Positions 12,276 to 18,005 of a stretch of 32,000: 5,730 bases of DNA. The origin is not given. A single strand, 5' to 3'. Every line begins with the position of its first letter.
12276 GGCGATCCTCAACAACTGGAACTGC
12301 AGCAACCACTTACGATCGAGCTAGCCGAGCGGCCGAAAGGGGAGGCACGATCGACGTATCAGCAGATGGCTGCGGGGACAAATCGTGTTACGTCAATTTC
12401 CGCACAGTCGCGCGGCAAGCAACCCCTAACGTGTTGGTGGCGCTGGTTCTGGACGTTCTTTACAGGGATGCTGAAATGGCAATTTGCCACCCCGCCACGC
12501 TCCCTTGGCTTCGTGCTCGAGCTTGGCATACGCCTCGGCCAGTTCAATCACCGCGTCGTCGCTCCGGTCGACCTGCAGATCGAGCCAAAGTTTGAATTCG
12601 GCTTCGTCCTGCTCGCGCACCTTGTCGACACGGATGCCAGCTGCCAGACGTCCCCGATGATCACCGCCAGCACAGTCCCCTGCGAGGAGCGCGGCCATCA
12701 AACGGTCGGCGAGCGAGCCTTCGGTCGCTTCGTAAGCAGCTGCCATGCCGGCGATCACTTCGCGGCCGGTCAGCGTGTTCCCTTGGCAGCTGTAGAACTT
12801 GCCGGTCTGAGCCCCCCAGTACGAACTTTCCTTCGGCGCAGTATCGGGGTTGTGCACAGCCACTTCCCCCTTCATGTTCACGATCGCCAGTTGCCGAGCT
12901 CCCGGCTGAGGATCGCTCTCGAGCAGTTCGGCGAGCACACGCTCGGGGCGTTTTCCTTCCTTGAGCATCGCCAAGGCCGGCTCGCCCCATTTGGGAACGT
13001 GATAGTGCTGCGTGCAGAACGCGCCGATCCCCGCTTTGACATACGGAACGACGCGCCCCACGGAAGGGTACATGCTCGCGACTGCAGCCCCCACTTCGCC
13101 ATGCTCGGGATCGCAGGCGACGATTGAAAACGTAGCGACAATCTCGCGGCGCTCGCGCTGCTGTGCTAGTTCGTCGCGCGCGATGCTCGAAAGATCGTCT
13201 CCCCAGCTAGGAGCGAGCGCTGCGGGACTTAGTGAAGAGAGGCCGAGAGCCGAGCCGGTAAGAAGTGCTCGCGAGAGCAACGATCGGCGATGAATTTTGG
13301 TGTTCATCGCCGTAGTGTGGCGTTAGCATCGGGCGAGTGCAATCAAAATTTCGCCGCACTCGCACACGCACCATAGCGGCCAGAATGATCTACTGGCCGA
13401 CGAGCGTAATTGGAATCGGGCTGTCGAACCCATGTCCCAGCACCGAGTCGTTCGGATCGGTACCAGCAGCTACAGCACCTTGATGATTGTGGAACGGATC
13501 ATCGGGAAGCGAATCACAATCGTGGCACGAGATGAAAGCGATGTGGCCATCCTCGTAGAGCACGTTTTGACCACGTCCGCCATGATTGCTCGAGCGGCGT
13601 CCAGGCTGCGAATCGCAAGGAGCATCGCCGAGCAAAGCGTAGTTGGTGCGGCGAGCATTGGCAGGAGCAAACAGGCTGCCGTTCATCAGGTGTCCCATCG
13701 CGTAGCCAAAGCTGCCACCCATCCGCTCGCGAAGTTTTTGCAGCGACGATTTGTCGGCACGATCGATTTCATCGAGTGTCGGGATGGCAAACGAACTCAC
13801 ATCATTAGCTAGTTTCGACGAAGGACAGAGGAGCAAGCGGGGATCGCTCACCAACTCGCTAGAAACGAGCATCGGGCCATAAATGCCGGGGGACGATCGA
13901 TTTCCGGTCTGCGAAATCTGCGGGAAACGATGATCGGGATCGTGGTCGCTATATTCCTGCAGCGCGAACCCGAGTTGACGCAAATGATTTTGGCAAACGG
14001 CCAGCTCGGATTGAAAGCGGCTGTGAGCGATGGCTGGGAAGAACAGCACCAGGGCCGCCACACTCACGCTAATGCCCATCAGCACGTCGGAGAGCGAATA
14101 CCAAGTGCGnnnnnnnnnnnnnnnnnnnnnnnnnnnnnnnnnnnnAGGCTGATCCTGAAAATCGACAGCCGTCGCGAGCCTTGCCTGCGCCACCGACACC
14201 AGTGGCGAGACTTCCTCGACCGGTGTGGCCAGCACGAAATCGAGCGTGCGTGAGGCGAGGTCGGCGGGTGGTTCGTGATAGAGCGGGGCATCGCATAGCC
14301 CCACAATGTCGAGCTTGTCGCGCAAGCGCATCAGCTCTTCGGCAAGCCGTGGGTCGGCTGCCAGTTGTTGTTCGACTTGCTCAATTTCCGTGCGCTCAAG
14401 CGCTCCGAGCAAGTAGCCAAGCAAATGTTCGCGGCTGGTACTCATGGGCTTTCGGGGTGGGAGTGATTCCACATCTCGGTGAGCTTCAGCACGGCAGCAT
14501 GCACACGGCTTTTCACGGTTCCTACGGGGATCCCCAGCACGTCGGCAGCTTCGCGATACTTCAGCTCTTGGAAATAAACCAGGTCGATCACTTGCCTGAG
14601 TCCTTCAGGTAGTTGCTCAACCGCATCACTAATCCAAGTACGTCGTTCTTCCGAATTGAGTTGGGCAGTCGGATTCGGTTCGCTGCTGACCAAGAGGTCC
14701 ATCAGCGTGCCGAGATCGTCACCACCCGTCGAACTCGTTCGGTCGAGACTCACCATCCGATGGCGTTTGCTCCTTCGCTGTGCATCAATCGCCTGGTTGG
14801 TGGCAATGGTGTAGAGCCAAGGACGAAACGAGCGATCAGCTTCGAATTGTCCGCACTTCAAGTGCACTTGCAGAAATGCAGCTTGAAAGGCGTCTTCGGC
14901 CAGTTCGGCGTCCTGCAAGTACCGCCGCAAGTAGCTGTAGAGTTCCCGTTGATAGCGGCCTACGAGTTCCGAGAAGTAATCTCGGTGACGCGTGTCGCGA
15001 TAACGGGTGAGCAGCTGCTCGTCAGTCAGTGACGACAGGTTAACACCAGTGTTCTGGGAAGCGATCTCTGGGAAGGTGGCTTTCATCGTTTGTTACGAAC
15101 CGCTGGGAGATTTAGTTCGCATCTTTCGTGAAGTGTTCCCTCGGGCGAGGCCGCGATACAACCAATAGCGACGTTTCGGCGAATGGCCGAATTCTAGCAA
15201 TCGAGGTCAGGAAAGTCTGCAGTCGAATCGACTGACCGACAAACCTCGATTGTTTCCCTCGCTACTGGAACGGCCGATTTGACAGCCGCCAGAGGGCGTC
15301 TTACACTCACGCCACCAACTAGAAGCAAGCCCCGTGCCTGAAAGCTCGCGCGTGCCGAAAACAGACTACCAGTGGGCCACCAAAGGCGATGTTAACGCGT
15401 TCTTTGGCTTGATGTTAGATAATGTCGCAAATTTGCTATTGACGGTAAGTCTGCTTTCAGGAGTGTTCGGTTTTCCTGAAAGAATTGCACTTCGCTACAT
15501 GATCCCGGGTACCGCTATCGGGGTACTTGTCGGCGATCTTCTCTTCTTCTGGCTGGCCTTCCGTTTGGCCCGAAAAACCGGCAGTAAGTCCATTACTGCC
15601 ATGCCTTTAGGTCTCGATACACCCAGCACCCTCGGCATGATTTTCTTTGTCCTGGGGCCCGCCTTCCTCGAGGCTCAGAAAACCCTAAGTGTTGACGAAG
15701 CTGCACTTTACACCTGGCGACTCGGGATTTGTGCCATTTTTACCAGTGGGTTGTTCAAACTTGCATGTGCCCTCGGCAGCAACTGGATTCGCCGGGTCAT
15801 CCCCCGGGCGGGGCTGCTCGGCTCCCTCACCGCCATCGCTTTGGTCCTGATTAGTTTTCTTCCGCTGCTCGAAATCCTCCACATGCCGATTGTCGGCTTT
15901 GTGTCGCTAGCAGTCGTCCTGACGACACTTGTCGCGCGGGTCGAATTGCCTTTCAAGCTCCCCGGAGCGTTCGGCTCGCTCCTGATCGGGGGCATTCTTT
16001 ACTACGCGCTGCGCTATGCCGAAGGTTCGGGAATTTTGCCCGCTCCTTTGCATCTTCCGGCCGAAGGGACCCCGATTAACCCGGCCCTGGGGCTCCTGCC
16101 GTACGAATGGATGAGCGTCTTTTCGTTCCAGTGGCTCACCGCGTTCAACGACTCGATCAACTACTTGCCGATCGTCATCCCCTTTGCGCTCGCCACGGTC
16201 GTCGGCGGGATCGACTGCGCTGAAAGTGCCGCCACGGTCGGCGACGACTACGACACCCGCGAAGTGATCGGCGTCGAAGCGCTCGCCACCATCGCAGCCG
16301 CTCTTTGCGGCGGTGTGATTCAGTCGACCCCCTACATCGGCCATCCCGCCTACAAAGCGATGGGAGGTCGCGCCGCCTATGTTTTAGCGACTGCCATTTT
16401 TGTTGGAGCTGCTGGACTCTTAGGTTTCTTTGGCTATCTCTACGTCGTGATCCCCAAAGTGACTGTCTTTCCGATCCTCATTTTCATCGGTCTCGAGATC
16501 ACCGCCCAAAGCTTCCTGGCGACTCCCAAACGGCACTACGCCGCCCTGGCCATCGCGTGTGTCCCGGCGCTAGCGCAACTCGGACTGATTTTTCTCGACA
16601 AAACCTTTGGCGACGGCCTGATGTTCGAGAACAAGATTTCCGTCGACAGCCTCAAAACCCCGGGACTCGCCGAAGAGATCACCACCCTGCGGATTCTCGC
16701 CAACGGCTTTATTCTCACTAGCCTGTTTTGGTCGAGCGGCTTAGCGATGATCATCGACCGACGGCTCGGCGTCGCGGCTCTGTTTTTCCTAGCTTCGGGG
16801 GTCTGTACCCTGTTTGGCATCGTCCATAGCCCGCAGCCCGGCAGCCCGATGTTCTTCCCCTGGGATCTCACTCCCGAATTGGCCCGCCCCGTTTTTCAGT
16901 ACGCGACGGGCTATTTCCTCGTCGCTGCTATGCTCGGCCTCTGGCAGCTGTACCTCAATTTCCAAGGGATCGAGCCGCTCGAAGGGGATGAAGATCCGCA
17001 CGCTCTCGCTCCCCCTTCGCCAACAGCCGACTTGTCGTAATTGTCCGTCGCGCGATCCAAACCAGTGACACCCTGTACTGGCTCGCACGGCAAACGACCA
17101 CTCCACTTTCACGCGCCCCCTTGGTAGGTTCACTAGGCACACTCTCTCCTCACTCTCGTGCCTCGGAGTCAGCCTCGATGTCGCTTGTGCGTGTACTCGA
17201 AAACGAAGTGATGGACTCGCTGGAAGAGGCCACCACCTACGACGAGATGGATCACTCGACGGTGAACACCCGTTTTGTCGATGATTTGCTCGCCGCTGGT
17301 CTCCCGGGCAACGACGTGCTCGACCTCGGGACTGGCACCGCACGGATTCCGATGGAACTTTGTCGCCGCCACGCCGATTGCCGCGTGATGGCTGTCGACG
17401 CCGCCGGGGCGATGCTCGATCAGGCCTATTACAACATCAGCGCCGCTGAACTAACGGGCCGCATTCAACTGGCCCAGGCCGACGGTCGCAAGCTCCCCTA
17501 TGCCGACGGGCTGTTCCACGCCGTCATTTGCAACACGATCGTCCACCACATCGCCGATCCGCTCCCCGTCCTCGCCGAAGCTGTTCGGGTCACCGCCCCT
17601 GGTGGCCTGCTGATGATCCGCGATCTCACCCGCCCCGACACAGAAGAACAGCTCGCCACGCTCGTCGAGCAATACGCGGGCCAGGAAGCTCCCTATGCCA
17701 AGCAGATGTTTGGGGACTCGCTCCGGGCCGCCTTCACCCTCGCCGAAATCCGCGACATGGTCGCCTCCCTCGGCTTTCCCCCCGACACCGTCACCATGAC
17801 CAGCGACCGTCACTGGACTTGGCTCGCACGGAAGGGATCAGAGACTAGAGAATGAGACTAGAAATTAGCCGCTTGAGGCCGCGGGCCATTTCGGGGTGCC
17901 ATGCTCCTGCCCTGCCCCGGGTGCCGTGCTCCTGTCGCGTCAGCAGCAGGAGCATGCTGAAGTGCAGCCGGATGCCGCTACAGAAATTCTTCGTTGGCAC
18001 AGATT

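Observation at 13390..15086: Anti-sigma factor whose extracytoplasmic sensor is a pilin-like DUF1559 (H-X9-DG type) domain lacking the prepilin leader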

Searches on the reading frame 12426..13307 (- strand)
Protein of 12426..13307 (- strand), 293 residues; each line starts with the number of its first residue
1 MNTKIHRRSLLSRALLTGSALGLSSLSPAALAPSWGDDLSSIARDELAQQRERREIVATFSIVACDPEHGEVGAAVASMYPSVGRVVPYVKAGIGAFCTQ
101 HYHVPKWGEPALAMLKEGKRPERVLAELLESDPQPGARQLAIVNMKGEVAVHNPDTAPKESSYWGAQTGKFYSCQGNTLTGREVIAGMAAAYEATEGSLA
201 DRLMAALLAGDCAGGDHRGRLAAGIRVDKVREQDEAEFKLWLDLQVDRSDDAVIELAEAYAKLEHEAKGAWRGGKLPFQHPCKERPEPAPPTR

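Call 17: search_protein_families(library=pfam, proteins=[window:12426-13307:-], max_evalue=0.001)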
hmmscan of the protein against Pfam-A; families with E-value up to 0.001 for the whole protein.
window:12426-13307:- (293 aa): 1 family
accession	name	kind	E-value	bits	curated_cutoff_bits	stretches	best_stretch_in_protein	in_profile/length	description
PF06267.17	DUF1028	-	1.5e-61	208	26.2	1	59-256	1-193/193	Family of unknown function (DUF1028)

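Call 63: search_protein_families(library=ncbifam, proteins=[window:12426-13307:-], max_evalue=0.1)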
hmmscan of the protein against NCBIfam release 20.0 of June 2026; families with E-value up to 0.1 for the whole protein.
window:12426-13307:- (293 aa): 0 families

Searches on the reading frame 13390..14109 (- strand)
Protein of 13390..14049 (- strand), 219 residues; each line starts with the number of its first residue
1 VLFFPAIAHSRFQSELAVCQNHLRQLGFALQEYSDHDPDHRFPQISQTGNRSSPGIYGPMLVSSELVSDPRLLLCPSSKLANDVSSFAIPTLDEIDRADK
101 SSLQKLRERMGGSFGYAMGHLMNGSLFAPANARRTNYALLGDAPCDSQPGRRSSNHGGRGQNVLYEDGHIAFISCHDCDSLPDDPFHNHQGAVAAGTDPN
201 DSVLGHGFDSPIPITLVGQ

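Call 3: search_protein_families(library=pfam, proteins=[window:13390-14049:-], max_evalue=1)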
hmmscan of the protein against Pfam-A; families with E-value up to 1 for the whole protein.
window:13390-14049:- (219 aa): 1 family
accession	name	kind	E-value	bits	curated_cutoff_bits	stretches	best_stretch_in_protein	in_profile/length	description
PF07596.16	SBP_bac_10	-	0.00065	20.3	23.3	1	19-35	12-28/268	Protein of unknown function (DUF1559)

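Call 4: search_protein_families(library=ncbifam, proteins=[window:13390-14049:-], max_evalue=1)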
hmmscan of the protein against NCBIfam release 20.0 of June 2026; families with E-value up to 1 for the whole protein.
window:13390-14049:- (219 aa): 0 families

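Call 37: search_protein_representatives(alignment_id=A2)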
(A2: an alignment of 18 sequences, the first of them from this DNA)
Query: 18 sequences, 239 profile positions. Proteins with E-value up to 0.001 (for the whole library): 86823; up to 1e-10: 2190; up to 1e-30: 755. The best 150 are listed.
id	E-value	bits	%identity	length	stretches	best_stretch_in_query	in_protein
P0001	3.6e-108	376.9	-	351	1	2-237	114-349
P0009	1.1e-106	371.9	-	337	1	1-235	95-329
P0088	8.8e-102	355.9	-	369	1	3-233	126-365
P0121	1.7e-98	345.2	-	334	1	2-237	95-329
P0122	2.1e-96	338.3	-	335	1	2-238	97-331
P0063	1.8e-94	332.0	-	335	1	2-236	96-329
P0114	8.3e-91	320.0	-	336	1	2-237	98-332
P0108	1.6e-88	312.5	-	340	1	4-235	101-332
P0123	4.6e-88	311.0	-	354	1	3-236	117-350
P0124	1.5e-87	309.3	-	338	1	2-236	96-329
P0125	3.1e-86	305.0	-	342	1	2-237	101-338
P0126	3.0e-85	301.8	-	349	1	2-234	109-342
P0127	3.5e-84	298.3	-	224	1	15-236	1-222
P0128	1.1e-80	286.8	-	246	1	2-237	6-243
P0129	1.8e-80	286.1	-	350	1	2-234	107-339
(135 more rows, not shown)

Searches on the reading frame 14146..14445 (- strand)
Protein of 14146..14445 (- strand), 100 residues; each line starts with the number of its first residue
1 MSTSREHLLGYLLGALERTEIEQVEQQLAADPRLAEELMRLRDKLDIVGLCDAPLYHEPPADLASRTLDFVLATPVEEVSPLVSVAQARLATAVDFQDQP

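Call 80: find_homologous_proteins(query=window:14146-14445:-, max_evalue=0.001)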
Query window:14146-14445:- (100 aa): 1 proteins with E <= 0.001 among 12 candidates.
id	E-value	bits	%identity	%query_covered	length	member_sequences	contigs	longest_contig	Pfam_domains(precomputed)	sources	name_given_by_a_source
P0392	4.0e-16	77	55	80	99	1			-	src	-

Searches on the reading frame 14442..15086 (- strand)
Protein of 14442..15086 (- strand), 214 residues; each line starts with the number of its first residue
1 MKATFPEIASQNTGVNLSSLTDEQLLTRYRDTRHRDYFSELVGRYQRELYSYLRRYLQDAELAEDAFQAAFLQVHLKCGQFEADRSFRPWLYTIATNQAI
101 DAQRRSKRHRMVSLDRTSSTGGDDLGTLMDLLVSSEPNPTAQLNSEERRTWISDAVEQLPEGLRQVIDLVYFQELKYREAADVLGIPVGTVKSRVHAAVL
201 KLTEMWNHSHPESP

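Call 3: search_protein_families(library=pfam, proteins=[window:14442-15086:-], max_evalue=1)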
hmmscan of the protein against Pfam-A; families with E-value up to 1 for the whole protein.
window:14442-15086:- (214 aa): 7 families
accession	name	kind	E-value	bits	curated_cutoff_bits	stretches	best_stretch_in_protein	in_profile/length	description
PF04542.20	Sigma70_r2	-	1.2e-17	63.8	24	1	41-108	1-70/71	Sigma-70 region 2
PF08281.18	Sigma70_r4_2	-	3.9e-15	55.7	25.7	1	151-202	3-54/54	Sigma-70, region 4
PF04545.22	Sigma70_r4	-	1.7e-11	43.9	24.1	1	156-202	2-48/50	Sigma-70, region 4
PF07638.17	Sigma70_ECF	-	6.2e-05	23.4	21.1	1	36-207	25-184/185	ECF sigma factor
PF17681.6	GCP_N_terminal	-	0.025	14.6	29.4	1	7-75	130-196/297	Gamma tubulin complex component N-terminal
PF13384.12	HTH_23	-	0.057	13.7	24.6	1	170-195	14-38/50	Homeodomain-like domain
PF13518.12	HTH_28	-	0.088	13.4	25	0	176-195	14-33/52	Helix-turn-helix domain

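Call 4: search_protein_families(library=ncbifam, proteins=[window:14442-15086:-], max_evalue=1)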
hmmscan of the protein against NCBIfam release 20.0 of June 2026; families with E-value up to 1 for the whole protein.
window:14442-15086:- (214 aa): 105 families (the best 25 are shown)
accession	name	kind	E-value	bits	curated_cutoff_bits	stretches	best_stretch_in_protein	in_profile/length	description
NF009166.1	PRK12513.1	equivalog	4.4e-37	127.7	206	1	19-207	6-187/193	RNA polymerase sigma factor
NF007223.0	PRK09641.1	equivalog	1.5e-33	116.2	209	1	34-198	16-176/187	RNA polymerase sigma factor SigW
TIGR02937.1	sigma70-ECF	superfamily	5.3e-33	114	42.9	1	38-204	3-163/165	sigma-70 family RNA polymerase sigma factor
TIGR02948.1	SigW_bacill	equivalog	5e-30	105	243.1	1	34-198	16-176/187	RNA polymerase sigma factor SigW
NF007225.0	PRK09643.1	equivalog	1.6e-28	99.8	190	1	15-208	7-184/204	RNA polymerase sigma factor SigM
TIGR02985.1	Sig70_bacteroi1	subfamily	4.1e-27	95.4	126.4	1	38-203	3-159/162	RNA polymerase sigma-70 factor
NF008888.0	PRK11922.1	equivalog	4.6e-27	95.1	204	1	13-202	8-192/231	RNA polymerase sigma factor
NF009172.0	PRK12519.1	subfamily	6.3e-27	94.4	222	1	10-206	4-189/194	RNA polymerase sigma factor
TIGR02950.1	SigM_subfam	subfamily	2.1e-26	92.6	147.95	1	39-204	3-156/159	RNA polymerase sigma factor, SigM family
NF007216.0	PRK09638.1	equivalog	3.5e-25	88.8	194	1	23-208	5-176/180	RNA polymerase sigma factor SigY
NF007227.0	PRK09645.1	subfamily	1.5e-24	86.8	202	1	36-202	13-166/177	sigma-70 family RNA polymerase sigma factor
TIGR02939.1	RpoE_Sigma70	equivalog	7.3e-24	84.8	236.15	1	21-198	6-178/190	RNA polymerase sigma factor RpoE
NF004113.0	PRK05602.1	equivalog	3.7e-23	82.2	208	1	17-203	27-198/211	RNA polymerase sigma factor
NF009171.0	PRK12518.1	equivalog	4.6e-23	82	208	1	16-205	8-183/191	RNA polymerase sigma factor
NF008890.0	PRK11924.1-3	equivalog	1.6e-22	79.9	284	1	21-208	24-203/205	RNA polymerase sigma factor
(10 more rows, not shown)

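Call 70: search_solved_structures(query=window:14442-15086:-, max_evalue=0.00001)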
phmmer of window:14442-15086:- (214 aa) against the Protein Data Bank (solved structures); distinct sequences matched with E-value up to 0.00001: 22.
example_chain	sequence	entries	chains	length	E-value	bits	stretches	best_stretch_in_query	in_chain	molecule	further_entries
5wuq_A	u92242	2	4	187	5e-22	81.7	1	34-198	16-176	ECF RNA polymerase sigma factor SigW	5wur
8z6g_B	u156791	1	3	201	2.9e-20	75.9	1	19-198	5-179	RNA polymerase sigma factor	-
6in7_B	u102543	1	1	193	3.1e-20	75.8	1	20-198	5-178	RNA polymerase sigma-H factor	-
1or7_A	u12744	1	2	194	2.7e-19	72.8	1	19-198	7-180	RNA polymerase sigma-E factor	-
6jbq_F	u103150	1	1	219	3e-19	72.6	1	18-198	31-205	ECF RNA polymerase sigma-E factor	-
2q1z_A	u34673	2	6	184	9e-15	58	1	24-203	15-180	RpoE, ECF SigE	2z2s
6dv9_F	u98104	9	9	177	1.1e-11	47.9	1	45-202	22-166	ECF RNA polymerase sigma factor SigL | RNA polymerase sigma factor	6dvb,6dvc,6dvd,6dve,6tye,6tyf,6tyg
6jcy_F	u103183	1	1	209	2.8e-11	46.6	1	48-198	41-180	ECF RNA polymerase sigma factor SigH,ECF RNA polymerase sigma factor SigE,ECF RNA polymera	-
9m9d_F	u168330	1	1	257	4.5e-11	45.9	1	37-212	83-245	ECF RNA polymerase sigma factor SigE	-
9m9e_F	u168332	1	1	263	4.8e-11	45.8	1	37-212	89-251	ECF RNA polymerase sigma factor SigE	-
9m98_F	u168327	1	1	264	4.9e-11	45.8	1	37-212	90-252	ECF RNA polymerase sigma factor SigE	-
4cxf_A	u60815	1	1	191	9.5e-11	44.8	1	32-205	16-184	RNA POLYMERASE SIGMA FACTOR CNRH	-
7qh5_A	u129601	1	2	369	4.5e-10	42.6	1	34-198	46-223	RNA polymerase sigma factor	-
5zx2_F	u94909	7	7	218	1.5e-09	41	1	48-198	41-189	ECF RNA polymerase sigma factor SigH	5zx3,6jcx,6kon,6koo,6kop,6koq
4nqw_A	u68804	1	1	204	3.2e-09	39.9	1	25-202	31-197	ECF RNA polymerase sigma factor SigK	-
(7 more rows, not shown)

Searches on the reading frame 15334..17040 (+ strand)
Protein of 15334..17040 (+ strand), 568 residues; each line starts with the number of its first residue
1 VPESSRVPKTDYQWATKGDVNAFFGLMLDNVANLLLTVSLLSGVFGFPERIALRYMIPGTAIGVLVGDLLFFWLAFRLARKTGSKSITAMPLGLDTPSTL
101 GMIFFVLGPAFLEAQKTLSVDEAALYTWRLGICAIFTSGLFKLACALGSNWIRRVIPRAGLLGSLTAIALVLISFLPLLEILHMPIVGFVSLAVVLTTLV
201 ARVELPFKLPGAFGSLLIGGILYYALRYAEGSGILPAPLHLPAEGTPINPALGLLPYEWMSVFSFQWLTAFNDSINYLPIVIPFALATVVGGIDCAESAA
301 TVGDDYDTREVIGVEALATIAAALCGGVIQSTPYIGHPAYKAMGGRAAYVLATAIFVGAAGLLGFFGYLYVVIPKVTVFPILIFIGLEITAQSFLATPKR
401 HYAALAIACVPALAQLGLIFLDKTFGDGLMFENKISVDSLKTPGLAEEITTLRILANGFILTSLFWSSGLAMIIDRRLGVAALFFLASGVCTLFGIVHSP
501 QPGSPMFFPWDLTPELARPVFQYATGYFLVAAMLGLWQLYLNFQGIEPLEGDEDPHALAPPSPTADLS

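Call 17: search_protein_families(library=pfam, proteins=[window:15334-17040:+], max_evalue=0.001)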
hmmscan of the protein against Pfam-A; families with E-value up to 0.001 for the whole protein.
window:15334-17040:+ (568 aa): 0 families

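Call 63: search_protein_families(library=ncbifam, proteins=[window:15334-17040:+], max_evalue=0.1)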
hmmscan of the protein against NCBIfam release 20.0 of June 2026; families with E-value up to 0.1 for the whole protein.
window:15334-17040:+ (568 aa): 0 families

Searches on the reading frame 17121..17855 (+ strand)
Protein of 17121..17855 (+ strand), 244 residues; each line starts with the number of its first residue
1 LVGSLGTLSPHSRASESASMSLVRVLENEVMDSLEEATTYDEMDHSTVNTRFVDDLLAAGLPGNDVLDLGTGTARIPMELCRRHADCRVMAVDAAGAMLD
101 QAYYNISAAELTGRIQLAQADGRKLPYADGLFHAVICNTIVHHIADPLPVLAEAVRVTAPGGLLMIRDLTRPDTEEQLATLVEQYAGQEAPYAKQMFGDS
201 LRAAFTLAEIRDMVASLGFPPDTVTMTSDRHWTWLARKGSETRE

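Call 17: search_protein_families(library=pfam, proteins=[window:17121-17855:+], max_evalue=0.001)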
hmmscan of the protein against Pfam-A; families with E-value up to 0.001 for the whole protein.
window:17121-17855:+ (244 aa): 10 families
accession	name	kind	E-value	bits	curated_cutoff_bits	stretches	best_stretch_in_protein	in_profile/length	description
PF08241.18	Methyltransf_11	-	1.6e-18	67.6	21.2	1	67-166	1-95/95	Methyltransferase domain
PF13649.12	Methyltransf_25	-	2.7e-18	66.9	27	1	66-162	1-97/97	Methyltransferase domain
PF13847.12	Methyltransf_31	-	3.1e-15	56.6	27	1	63-181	4-121/145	Methyltransferase domain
PF01209.24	Ubie_methyltran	-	5.4e-13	49.3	20.1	1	51-202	37-186/233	ubiE/COQ5 methyltransferase family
PF13489.12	Methyltransf_23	-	1.3e-10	41.7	27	1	49-214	9-154/164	Methyltransferase domain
PF08242.18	Methyltransf_12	-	5.1e-10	40.4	30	1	67-164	1-98/98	Methyltransferase domain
PF12847.13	Methyltransf_18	-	5.7e-05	23.6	27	1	63-126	15-78/151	Methyltransferase domain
PF24675.1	NpmA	-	8.2e-05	22.4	60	1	66-102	27-63/214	16S rRNA (adenine(1408)-N(1))-methyltransferase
PF04816.18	TrmK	-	0.00024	21.1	27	1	67-124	2-59/205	tRNA (adenine(22)-N(1))-methyltransferase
PF05175.20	MTS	-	0.0004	20.5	23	1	62-146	31-113/170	Methyltransferase small domain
